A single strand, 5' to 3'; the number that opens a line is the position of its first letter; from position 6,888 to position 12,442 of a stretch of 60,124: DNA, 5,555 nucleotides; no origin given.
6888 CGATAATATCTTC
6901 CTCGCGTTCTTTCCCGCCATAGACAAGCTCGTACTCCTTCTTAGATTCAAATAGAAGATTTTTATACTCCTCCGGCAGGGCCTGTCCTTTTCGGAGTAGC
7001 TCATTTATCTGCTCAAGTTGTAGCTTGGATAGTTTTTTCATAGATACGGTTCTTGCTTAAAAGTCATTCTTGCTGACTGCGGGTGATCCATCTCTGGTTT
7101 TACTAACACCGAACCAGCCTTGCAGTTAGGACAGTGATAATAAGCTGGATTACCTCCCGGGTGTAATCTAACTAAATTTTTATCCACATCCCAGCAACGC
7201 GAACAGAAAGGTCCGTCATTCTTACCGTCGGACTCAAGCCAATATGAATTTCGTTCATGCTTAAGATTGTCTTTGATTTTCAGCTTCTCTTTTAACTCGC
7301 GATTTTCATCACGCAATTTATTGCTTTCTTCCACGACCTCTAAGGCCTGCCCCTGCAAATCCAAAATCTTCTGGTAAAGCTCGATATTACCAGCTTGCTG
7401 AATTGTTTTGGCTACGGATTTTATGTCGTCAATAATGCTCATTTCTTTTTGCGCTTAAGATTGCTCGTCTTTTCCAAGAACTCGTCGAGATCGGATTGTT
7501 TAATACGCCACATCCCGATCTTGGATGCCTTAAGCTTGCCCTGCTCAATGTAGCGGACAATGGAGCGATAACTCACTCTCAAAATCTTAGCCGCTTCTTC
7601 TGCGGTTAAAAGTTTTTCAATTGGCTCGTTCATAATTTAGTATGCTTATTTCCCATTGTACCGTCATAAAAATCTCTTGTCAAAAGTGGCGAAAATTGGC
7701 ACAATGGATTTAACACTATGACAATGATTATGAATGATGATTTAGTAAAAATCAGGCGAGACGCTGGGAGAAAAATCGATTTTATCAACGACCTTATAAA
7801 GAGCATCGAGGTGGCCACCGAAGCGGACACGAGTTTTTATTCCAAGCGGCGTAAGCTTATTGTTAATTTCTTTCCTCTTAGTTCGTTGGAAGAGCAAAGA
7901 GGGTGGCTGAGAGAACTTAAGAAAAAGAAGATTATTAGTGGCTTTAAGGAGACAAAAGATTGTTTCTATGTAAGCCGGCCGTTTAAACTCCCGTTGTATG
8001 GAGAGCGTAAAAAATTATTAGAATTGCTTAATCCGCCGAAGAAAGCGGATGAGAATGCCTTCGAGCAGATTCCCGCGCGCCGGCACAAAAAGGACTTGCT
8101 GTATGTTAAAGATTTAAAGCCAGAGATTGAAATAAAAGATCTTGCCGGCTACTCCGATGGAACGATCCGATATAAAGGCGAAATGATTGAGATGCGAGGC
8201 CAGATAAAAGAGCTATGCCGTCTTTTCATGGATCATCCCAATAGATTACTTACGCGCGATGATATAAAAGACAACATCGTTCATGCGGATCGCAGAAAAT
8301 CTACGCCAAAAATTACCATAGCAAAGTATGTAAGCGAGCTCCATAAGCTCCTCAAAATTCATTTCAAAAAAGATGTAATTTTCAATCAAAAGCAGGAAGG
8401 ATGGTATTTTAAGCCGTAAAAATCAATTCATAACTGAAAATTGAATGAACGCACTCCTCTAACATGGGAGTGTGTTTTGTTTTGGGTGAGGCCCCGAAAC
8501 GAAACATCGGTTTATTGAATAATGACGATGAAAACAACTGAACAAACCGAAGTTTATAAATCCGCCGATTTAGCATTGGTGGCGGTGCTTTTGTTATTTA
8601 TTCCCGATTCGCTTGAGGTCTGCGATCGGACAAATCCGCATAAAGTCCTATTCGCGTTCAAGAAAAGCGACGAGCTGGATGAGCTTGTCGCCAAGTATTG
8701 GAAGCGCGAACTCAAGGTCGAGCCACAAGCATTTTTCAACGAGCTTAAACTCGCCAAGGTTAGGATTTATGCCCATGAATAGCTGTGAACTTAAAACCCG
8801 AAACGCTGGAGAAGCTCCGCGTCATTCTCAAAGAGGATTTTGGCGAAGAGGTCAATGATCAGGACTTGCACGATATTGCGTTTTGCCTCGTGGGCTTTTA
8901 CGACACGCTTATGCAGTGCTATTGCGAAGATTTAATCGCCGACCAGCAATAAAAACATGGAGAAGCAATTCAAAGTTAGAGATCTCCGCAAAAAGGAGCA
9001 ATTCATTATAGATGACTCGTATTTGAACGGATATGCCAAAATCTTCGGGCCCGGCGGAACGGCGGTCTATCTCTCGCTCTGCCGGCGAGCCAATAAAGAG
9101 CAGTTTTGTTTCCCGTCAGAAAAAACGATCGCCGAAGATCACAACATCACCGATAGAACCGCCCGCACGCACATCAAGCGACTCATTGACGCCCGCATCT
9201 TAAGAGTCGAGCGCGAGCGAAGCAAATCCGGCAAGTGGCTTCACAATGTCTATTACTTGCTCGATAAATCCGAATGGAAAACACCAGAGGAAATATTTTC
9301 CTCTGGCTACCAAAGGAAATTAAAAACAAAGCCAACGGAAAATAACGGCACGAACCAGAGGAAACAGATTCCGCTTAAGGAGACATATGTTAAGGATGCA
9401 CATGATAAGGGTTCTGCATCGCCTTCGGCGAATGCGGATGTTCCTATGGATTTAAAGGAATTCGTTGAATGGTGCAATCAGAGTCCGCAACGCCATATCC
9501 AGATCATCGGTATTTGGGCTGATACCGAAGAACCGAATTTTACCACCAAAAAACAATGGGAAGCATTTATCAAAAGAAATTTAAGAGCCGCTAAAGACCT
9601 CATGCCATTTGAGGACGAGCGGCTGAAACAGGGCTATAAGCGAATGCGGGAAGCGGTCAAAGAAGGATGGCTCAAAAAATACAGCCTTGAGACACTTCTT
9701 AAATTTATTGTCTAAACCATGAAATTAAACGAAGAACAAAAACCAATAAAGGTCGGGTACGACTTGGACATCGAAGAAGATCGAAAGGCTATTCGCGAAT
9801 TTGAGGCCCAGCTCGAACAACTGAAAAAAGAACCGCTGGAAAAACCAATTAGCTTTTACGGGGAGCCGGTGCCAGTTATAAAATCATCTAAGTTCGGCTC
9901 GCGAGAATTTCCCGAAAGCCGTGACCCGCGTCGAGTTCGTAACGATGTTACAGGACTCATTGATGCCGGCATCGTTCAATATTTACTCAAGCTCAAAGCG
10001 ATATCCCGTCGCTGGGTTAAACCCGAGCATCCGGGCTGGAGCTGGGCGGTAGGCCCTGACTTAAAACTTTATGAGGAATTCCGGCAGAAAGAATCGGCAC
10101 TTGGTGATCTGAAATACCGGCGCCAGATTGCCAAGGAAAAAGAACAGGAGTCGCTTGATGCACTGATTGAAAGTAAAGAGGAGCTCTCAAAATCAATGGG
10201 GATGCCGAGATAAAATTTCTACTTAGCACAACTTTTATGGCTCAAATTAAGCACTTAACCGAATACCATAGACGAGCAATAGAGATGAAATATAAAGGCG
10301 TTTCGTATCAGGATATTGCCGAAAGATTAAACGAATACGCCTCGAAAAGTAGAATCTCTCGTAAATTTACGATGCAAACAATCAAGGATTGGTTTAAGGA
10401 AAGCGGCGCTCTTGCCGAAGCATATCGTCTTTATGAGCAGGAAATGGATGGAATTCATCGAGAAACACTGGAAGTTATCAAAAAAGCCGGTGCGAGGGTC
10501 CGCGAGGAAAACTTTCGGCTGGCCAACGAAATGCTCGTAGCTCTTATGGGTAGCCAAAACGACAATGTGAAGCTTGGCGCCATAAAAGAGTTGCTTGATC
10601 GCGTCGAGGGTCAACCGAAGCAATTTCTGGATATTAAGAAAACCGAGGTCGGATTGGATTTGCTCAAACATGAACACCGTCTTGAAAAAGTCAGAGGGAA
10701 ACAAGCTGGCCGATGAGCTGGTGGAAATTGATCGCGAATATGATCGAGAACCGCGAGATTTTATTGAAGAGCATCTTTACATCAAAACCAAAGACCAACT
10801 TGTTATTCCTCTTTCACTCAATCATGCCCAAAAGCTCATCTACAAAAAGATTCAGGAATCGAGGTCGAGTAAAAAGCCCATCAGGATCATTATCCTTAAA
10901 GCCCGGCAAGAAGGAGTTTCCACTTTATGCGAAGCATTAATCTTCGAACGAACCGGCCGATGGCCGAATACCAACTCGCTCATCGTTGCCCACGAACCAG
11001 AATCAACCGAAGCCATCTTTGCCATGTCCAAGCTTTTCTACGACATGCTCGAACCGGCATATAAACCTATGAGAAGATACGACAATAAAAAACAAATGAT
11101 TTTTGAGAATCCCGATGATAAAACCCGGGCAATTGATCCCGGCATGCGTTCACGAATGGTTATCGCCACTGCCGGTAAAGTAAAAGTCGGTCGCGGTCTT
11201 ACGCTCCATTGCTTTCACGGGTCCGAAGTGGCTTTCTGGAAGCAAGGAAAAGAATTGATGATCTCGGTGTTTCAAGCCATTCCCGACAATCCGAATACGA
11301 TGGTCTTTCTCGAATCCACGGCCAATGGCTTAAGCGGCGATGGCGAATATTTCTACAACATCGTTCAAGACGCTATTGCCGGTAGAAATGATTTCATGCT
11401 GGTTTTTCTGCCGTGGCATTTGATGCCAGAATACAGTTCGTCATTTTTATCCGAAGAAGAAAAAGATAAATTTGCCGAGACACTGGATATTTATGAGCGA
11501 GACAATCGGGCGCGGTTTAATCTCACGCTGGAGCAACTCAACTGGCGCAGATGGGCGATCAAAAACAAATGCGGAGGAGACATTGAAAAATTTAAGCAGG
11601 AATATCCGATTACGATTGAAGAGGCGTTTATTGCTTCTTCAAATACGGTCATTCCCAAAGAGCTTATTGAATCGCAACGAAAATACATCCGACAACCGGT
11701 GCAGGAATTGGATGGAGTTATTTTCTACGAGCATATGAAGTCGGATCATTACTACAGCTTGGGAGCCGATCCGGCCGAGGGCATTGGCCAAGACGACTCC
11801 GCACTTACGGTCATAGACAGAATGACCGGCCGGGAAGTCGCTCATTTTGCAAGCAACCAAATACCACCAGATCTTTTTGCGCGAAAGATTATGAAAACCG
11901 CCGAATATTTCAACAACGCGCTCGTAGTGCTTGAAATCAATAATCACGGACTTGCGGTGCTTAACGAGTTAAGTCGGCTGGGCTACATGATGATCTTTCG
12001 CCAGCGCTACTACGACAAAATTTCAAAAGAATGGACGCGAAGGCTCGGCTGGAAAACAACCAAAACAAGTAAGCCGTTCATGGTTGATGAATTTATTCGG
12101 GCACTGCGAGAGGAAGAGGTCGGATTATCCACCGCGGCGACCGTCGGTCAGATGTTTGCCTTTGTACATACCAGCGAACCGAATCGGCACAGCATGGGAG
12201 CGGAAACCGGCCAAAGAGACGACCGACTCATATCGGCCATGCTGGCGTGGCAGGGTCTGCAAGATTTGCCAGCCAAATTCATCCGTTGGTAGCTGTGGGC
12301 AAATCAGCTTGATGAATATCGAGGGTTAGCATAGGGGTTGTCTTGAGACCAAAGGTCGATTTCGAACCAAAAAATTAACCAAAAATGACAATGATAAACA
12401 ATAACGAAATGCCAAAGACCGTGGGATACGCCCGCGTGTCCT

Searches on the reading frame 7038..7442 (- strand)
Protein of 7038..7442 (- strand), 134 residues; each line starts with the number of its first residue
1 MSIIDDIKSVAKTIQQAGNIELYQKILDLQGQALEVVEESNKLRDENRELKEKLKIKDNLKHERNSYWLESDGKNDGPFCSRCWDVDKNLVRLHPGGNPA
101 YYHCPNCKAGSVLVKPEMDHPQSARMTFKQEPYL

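Call 47: search_protein_families(library=phrogs, proteins=[window:7038-7442:-], max_evalue=0.001)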
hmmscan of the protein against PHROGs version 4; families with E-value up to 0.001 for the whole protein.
window:7038-7442:- (134 aa): 1 family
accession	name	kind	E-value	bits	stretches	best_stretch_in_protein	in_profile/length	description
phrog_1244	-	unknown function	2.2e-08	34.6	1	17-119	33-151/157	-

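Call 48: search_protein_families(library=pfam, proteins=[window:7038-7442:-], max_evalue=0.01)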
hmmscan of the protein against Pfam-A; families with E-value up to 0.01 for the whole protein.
window:7038-7442:- (134 aa): 1 family
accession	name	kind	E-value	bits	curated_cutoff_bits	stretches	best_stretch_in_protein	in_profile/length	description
PF06156.18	YabA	-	0.0009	20.2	30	1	21-65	19-63/103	Initiation control protein YabA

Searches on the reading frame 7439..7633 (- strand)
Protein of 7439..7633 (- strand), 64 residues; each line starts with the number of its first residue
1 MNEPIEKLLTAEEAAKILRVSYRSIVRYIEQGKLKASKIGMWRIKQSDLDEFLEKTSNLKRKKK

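Call 47: search_protein_families(library=phrogs, proteins=[window:7439-7633:-], max_evalue=0.001)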
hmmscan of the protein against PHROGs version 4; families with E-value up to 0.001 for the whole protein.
window:7439-7633:- (64 aa): 11 families
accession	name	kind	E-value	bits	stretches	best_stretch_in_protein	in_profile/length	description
phrog_66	-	integration and excision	6.6e-11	43.5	1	2-62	87-149/412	excisionase and transcriptional regulator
phrog_2907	-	integration and excision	6.3e-09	37.3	1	6-61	4-62/117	excisionase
phrog_10045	-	DNA, RNA and nucleotide metabolism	3.9e-07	30.8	1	5-55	17-69/74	HTH DNA binding protein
phrog_1877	-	DNA, RNA and nucleotide metabolism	2.3e-05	25.3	1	6-58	58-111/129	DNA binding protein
phrog_668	-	DNA, RNA and nucleotide metabolism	3.8e-05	24.5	1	7-63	62-120/181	HTH DNA binding protein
phrog_2474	-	transcription regulation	7.2e-05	23.7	1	2-39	42-79/118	MerR-like transcriptional regulator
phrog_7735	-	integration and excision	0.00011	23.6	1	6-56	3-53/99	excisionase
phrog_1840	-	integration and excision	0.00013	23.4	1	10-60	8-60/90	excisionase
phrog_6401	-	DNA, RNA and nucleotide metabolism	0.00032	21.5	1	4-56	5-59/64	DNA binding protein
phrog_7338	-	unknown function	0.00034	21.8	1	6-62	28-86/87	-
phrog_57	-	head and packaging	0.00056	20.8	1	3-57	7-63/199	terminase small subunit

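Call 48: search_protein_families(library=pfam, proteins=[window:7439-7633:-], max_evalue=0.01)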
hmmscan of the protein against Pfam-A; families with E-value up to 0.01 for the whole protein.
window:7439-7633:- (64 aa): 3 families
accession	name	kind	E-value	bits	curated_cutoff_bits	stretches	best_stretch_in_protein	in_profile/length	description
PF12728.13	HTH_17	-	3.8e-18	65.9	27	1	8-56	1-50/51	Helix-turn-helix domain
PF00376.29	MerR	-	0.00017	21.8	28.2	1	12-37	3-28/38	MerR family regulatory protein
PF13551.12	HTH_29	-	0.0063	17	28.1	1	9-30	13-34/64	Winged helix-turn helix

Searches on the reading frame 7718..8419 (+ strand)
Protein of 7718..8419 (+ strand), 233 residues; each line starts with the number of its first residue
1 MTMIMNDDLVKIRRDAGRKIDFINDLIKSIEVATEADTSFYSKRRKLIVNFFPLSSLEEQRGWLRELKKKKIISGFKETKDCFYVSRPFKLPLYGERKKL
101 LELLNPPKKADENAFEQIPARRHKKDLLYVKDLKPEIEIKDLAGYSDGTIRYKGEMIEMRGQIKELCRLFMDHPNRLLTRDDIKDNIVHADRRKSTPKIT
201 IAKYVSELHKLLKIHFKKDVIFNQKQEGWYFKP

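Call 5: search_protein_families(library=pfam, proteins=[window:7718-8419:+])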
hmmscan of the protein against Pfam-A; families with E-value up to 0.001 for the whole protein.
window:7718-8419:+ (233 aa): 1 family
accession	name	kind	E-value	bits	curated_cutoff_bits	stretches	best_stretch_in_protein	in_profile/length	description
PF00486.34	Trans_reg_C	-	0.00062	20.2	26.2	0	157-229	4-75/77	Transcriptional regulatory protein, C terminal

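Call 47: search_protein_families(library=phrogs, proteins=[window:7718-8419:+], max_evalue=0.001)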
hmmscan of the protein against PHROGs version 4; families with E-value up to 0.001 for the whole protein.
window:7718-8419:+ (233 aa): 0 families

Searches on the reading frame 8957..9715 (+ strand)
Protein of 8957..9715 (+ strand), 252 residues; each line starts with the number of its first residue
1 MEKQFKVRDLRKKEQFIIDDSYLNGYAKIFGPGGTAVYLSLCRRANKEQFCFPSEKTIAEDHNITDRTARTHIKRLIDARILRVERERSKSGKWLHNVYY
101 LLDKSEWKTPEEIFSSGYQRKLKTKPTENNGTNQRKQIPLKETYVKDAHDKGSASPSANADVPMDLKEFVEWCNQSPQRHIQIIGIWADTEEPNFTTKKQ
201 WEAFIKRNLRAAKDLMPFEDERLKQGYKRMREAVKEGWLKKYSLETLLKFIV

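Call 5: search_protein_families(library=pfam, proteins=[window:8957-9715:+])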
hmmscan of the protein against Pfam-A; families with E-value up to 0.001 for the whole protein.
window:8957-9715:+ (252 aa): 1 family
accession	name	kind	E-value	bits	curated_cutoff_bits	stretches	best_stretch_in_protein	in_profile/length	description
PF13730.12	HTH_36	-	3.8e-11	43.1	25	1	35-82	8-55/55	Helix-turn-helix domain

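Call 47: search_protein_families(library=phrogs, proteins=[window:8957-9715:+], max_evalue=0.001)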
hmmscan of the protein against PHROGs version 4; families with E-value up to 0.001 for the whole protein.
window:8957-9715:+ (252 aa): 15 families
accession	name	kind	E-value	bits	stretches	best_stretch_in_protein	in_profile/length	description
phrog_270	-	DNA, RNA and nucleotide metabolism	6.4e-15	56.4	1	34-156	49-168/383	replication initiation protein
phrog_428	-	DNA, RNA and nucleotide metabolism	1.8e-12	48.2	1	16-150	91-224/455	replication initiation protein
phrog_678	-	DNA, RNA and nucleotide metabolism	7.8e-11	43.1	1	37-246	55-270/346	replication initiation O-like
phrog_391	-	DNA, RNA and nucleotide metabolism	1e-10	42.8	1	35-160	20-137/298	replication initiation O-like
phrog_1032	-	DNA, RNA and nucleotide metabolism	3.8e-10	41.2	1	37-207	22-228/281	replication initiation protein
phrog_8540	-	DNA, RNA and nucleotide metabolism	1.3e-08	36.3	1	34-123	19-102/196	replication initiation O-like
phrog_186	-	DNA, RNA and nucleotide metabolism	8.9e-08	33.1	1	26-141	38-154/308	DnaD-like helicase loader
phrog_345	-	DNA, RNA and nucleotide metabolism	1.4e-07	32.5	1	37-206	52-251/297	replication initiation O-like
phrog_1835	-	DNA, RNA and nucleotide metabolism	2.1e-06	28.3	1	51-143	66-155/301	HTH DNA binding protein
phrog_8102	-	DNA, RNA and nucleotide metabolism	2.1e-06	28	1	36-107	38-112/337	replication initiation protein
phrog_7882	-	DNA, RNA and nucleotide metabolism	1.4e-05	25.7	1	47-114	61-130/314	DnaD-like helicase loader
phrog_15053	-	unknown function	2.7e-05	24.5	1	33-102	47-117/343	-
phrog_12720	-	DNA, RNA and nucleotide metabolism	4.5e-05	24.4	1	29-105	26-107/117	DNA binding protein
phrog_6643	-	DNA, RNA and nucleotide metabolism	0.0001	22.9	1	37-132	22-117/313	replication initiation protein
phrog_4617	-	DNA, RNA and nucleotide metabolism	0.00013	22.7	1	37-106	22-91/223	replication initiation protein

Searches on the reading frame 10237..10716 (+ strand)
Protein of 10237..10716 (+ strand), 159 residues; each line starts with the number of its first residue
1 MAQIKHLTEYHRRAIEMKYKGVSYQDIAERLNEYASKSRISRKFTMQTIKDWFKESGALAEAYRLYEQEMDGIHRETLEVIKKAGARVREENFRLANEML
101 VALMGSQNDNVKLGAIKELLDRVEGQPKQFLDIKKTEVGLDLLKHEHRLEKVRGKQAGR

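Call 5: search_protein_families(library=pfam, proteins=[window:10237-10716:+])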
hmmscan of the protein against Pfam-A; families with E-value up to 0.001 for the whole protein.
window:10237-10716:+ (159 aa): 2 families
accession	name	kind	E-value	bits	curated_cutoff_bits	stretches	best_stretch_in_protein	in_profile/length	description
PF08281.18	Sigma70_r4_2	-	0.00012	22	25.7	1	3-32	7-37/54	Sigma-70, region 4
PF07508.19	Recombinase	-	0.0002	22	21.1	1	11-54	7-50/102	Recombinase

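Call 47: search_protein_families(library=phrogs, proteins=[window:10237-10716:+], max_evalue=0.001)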
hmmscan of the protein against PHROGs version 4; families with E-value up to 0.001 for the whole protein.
window:10237-10716:+ (159 aa): 1 family
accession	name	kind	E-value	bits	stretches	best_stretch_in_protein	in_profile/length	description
phrog_2538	-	head and packaging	0.00027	22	0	7-138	3-108/129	terminase small subunit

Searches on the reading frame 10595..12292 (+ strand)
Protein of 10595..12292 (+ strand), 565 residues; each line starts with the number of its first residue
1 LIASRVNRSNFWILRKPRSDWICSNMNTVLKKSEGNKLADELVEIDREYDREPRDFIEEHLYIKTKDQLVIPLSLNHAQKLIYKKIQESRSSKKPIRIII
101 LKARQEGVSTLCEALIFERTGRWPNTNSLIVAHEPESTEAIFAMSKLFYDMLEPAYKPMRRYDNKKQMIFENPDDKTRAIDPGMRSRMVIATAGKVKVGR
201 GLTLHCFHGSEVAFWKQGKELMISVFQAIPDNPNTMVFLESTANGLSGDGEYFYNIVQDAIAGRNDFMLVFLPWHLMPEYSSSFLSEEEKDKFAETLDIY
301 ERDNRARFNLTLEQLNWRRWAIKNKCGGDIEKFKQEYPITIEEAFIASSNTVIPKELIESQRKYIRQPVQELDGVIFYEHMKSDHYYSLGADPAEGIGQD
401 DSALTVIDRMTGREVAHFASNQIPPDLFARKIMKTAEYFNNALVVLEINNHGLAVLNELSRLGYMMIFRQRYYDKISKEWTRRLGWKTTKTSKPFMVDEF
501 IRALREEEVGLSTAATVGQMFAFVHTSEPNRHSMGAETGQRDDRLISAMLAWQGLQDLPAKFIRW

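Call 5: search_protein_families(library=pfam, proteins=[window:10595-12292:+])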
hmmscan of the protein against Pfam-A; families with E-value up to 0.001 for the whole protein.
window:10595-12292:+ (565 aa): 0 families

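Call 47: search_protein_families(library=phrogs, proteins=[window:10670-12292:+], max_evalue=0.001)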
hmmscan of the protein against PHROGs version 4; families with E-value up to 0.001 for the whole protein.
window:10670-12292:+ (540 aa): 5 families
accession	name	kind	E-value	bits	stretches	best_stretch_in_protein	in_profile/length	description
phrog_38407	-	unknown function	2.5e-30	106.7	2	350-528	170-346/370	-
phrog_2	-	head and packaging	4.2e-19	69.8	1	36-528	256-590/807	terminase large subunit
phrog_24361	-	head and packaging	1.8e-18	67.8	1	396-528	6-136/162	terminase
phrog_36964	-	head and packaging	5.7e-09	35.6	1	294-426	608-740/890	terminase large subunit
phrog_6681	-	head and packaging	5.6e-06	25.9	1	41-344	149-472/758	terminase large subunit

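Call 48: search_protein_families(library=pfam, proteins=[window:10670-12292:+], max_evalue=0.01)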
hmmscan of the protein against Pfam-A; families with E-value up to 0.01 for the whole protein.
window:10670-12292:+ (540 aa): 1 family
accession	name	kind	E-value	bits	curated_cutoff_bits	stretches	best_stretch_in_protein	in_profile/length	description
PF17289.8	Terminase_6C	-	0.0035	17.8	22.6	1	365-438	2-77/155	Terminase RNaseH-like domain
